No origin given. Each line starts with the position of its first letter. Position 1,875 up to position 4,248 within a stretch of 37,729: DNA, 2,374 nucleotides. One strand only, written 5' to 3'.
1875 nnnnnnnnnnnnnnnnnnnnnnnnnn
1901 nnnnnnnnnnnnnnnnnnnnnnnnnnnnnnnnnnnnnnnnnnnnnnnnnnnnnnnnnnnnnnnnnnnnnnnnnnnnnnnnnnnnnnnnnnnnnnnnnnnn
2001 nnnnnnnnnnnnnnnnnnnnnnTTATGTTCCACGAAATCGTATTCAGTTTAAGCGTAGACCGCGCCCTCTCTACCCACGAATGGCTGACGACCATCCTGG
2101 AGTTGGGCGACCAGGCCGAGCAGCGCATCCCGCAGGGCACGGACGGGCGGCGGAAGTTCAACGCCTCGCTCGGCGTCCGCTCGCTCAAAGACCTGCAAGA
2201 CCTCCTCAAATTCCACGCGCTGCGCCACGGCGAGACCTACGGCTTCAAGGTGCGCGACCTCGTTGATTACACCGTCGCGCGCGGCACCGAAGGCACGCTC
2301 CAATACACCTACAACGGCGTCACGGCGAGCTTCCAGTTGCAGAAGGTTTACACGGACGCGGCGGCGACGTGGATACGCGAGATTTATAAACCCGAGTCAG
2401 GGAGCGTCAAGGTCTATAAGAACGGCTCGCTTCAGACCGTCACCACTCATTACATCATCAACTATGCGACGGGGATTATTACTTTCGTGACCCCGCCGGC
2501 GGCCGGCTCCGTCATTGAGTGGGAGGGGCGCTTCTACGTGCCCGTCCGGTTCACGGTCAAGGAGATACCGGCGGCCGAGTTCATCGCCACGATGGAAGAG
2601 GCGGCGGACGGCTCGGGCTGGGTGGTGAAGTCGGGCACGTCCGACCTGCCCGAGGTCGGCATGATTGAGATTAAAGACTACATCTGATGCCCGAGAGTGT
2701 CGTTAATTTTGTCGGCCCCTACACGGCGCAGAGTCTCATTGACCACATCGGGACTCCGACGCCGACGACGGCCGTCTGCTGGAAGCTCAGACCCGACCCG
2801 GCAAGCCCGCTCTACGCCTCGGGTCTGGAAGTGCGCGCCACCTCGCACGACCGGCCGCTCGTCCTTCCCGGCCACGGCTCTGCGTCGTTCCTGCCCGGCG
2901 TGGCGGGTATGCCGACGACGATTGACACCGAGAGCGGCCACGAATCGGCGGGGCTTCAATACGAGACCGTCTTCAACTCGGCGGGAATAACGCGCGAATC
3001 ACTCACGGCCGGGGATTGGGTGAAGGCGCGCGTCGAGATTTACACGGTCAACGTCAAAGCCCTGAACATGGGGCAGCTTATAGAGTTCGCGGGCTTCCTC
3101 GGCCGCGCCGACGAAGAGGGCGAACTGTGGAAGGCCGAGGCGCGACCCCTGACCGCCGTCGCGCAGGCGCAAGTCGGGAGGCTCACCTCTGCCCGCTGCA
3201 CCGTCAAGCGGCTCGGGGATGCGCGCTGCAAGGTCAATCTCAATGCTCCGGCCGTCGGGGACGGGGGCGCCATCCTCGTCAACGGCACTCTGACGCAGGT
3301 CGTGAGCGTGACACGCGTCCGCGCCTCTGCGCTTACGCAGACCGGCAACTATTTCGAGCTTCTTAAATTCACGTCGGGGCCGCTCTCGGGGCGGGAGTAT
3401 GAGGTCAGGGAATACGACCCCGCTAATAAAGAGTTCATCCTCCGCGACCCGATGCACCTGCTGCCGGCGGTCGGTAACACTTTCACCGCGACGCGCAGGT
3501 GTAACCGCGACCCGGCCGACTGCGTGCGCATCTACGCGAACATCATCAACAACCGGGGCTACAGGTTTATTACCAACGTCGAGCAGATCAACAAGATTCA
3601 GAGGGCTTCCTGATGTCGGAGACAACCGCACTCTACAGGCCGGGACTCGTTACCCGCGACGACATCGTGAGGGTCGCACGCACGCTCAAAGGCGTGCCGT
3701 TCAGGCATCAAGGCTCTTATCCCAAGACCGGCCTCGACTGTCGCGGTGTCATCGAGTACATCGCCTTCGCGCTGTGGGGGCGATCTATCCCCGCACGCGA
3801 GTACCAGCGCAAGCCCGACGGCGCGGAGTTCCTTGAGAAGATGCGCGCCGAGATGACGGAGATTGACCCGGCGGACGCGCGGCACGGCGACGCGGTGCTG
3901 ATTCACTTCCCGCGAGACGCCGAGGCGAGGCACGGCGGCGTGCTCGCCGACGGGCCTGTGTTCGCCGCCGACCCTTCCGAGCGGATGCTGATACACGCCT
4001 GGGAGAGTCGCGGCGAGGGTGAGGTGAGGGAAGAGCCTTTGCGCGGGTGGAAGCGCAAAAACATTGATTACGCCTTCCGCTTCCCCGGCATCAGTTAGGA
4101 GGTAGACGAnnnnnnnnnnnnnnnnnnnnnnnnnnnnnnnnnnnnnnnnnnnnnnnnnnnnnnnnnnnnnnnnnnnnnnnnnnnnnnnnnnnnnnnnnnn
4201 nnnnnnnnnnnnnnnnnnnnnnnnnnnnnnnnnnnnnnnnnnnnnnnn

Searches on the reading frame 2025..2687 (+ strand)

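Call 12: search_protein_families(library=pfam, proteins=[window:2025-2687:+], max_evalue=0.05)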
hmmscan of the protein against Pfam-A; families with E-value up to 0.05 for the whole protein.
window:2025-2687:+ (220 aa): 1 family
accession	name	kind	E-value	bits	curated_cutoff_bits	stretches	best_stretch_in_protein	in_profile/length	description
PF09343.15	DUF2460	-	1.7e-38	132.6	30.4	1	3-189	1-192/205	Conserved hypothetical protein 2217 (DUF2460)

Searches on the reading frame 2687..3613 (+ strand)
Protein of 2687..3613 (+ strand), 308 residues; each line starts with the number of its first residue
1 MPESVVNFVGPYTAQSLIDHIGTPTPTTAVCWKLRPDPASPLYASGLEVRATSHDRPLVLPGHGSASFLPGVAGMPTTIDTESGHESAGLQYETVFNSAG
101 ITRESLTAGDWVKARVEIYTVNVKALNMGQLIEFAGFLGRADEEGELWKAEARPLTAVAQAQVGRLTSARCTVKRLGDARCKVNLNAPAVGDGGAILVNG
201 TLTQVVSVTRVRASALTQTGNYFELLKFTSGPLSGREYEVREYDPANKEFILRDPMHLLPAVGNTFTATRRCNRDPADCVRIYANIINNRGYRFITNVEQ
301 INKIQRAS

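Call 12: search_protein_families(library=pfam, proteins=[window:2687-3613:+], max_evalue=0.05)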
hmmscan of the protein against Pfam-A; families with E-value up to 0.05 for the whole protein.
window:2687-3613:+ (308 aa): 2 families
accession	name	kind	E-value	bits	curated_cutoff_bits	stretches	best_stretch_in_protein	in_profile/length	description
PF09931.15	Phage_phiJL001_Gp84_N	-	2e-27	96.8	26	1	15-184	2-160/160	Baseplate hub protein, N-terminal attachment domain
PF09356.15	Phage_BR0599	-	2.3e-07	31.5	22.9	1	226-295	8-76/80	Phage conserved hypothetical protein BR0599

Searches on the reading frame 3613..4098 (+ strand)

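Call 68: search_protein_families(library=pfam, proteins=[window:3613-4098:+], max_evalue=0.01)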
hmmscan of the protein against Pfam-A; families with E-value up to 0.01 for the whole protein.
window:3613-4098:+ (161 aa): 1 family
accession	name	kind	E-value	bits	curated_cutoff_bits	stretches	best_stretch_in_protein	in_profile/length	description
PF00877.26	NLPC_P60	-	2.3e-05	24.7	23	1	27-126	1-77/105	NlpC/P60 family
